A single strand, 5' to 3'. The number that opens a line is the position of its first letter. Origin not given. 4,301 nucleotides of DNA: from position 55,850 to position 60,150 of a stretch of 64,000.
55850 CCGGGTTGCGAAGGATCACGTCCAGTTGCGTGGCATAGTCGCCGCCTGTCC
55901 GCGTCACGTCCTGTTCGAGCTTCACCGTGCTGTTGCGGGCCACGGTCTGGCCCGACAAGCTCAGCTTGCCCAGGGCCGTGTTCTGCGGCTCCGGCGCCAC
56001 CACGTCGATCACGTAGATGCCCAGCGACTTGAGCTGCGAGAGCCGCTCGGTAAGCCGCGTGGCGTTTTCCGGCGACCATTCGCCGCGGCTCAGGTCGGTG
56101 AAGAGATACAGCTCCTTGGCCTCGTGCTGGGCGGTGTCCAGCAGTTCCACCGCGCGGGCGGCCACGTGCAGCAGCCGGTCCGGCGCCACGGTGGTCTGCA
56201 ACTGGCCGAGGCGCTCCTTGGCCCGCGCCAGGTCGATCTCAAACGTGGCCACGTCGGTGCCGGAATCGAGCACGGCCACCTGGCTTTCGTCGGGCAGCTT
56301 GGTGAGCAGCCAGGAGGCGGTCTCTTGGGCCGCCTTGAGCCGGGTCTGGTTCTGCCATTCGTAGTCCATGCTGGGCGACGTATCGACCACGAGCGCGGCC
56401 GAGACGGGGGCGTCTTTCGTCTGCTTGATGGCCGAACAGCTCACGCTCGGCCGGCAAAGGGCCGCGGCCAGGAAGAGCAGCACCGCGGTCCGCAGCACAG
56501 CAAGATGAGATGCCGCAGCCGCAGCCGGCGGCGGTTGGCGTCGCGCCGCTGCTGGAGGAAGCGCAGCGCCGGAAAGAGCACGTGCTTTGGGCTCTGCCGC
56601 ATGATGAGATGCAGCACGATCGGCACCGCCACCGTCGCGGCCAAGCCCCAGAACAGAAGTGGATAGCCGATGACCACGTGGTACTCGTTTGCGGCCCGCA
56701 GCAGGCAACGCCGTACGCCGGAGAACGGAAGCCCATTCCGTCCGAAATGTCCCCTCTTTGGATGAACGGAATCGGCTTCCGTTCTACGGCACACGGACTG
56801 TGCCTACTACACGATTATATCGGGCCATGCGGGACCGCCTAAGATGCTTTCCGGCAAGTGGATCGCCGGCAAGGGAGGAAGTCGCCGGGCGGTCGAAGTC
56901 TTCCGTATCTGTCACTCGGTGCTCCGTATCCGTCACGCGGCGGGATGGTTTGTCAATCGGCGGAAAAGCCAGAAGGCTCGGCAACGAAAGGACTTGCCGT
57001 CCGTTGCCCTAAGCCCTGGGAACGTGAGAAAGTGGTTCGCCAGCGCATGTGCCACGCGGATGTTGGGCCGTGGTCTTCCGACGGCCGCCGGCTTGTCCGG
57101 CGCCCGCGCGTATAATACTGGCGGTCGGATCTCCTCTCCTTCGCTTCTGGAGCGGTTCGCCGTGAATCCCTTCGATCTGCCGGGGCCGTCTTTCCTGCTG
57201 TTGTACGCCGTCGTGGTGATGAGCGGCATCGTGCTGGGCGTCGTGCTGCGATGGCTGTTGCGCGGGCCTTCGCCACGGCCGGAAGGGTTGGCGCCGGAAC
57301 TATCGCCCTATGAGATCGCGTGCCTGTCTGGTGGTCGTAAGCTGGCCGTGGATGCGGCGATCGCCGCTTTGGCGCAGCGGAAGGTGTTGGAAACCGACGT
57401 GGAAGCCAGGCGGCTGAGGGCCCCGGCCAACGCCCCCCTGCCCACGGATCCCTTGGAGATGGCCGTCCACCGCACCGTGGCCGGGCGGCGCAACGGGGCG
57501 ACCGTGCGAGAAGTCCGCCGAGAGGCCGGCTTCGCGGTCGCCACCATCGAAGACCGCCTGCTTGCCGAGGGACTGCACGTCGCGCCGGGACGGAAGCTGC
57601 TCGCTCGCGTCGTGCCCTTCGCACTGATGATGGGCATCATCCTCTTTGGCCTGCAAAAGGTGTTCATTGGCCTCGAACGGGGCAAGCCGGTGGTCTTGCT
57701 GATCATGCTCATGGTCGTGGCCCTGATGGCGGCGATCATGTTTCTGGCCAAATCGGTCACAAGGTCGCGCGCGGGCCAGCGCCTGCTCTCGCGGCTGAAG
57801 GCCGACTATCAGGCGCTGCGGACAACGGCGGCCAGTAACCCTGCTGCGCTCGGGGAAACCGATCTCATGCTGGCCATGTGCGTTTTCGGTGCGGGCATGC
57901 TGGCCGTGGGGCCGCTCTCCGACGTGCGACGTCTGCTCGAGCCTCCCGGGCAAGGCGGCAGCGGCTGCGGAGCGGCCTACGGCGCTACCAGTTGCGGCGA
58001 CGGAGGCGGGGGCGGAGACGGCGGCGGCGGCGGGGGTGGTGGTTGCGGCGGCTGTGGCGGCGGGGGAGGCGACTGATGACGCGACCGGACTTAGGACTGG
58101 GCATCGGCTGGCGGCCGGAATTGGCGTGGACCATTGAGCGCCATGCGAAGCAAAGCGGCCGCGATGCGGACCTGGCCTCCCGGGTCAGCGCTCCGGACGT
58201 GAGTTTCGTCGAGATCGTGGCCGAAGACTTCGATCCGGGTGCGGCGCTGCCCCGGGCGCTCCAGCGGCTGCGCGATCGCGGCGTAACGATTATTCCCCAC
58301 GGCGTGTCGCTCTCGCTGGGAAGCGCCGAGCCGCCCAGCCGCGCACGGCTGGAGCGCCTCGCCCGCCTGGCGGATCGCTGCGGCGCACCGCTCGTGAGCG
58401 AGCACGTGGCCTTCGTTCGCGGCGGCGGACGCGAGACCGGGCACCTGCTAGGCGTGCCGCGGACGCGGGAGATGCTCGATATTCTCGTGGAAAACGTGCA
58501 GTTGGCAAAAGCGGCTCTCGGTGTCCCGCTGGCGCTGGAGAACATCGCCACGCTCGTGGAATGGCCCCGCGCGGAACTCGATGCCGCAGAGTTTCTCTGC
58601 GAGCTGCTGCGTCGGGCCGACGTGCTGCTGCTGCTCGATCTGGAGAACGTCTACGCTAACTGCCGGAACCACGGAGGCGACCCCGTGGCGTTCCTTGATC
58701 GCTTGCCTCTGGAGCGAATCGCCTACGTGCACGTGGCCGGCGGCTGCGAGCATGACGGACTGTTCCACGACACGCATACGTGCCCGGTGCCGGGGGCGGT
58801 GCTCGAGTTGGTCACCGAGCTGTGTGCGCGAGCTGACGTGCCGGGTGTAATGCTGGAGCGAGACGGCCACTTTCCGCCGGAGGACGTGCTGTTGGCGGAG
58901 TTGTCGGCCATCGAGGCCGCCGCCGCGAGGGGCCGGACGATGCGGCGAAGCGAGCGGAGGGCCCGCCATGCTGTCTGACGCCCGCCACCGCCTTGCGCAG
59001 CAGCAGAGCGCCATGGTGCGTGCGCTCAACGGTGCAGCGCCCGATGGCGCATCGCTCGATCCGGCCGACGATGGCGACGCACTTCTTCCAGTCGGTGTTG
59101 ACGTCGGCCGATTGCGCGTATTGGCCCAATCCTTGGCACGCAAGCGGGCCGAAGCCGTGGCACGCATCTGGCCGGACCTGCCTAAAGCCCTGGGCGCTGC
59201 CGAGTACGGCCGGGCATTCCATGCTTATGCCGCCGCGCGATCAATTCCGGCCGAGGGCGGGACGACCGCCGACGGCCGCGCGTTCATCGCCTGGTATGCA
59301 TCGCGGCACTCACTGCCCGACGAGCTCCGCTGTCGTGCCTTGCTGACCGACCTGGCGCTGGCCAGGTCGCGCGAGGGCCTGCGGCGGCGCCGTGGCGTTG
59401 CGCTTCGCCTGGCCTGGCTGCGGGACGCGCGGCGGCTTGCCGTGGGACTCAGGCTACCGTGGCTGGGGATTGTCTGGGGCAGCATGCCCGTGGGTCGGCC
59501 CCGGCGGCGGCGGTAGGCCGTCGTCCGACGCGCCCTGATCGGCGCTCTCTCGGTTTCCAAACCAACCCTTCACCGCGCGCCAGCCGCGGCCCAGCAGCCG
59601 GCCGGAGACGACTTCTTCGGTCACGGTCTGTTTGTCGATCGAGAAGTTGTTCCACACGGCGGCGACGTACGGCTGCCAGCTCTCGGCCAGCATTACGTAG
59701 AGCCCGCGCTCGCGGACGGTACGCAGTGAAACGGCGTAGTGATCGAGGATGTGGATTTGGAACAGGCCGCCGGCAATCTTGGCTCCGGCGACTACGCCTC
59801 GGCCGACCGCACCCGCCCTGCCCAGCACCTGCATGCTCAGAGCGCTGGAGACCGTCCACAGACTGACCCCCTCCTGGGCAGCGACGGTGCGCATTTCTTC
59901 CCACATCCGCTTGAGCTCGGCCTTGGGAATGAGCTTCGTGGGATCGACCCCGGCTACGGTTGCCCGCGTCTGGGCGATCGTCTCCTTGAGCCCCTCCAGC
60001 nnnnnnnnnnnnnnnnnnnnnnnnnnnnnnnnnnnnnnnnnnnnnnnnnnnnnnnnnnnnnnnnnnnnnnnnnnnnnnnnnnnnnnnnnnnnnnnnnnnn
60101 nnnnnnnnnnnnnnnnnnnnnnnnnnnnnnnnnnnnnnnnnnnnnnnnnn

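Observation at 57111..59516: TIGR04222-like membrane protein with Gly/Cys tail + DUF692 (MNIO) + small partner: possible membrane-tethered RiPP-like Cys-modification system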

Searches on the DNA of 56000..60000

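Call 57: search_rna_families(source=window, start=56000, end=60000, threshold=evalue, max_evalue=1)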
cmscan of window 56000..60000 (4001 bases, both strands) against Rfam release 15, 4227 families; matches with E-value up to 1: 4.
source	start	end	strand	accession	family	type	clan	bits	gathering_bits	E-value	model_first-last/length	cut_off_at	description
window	56705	56803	-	RF00639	mir-515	Gene; miRNA;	CL00096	29.8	68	0.0046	1-87/87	no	mir-515 microRNA precursor family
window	56711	56796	-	RF03941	mir-3158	Gene; miRNA;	-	28.9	97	0.027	1-81/81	no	mir-3158 microRNA precursor family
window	56705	56803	+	RF00639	mir-515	Gene; miRNA;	CL00096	23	68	0.34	1-87/87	no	mir-515 microRNA precursor family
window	56711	56796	+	RF03941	mir-3158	Gene; miRNA;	-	23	97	0.72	1-81/81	no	mir-3158 microRNA precursor family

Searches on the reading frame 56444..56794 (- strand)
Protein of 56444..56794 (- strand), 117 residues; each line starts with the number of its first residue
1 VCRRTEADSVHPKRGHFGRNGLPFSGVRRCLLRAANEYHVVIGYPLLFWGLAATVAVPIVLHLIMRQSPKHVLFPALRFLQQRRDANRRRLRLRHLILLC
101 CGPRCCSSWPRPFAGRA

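Call 55: search_protein_families(library=pfam, proteins=[window:56444-56794:-], max_evalue=0.001)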
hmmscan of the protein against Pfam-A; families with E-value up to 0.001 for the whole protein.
window:56444-56794:- (117 aa): 1 family
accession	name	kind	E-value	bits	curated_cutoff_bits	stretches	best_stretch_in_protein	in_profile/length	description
PF07584.16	BatA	-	2.7e-11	44.2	25.9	1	44-100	6-61/77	Aerotolerance regulator N-terminal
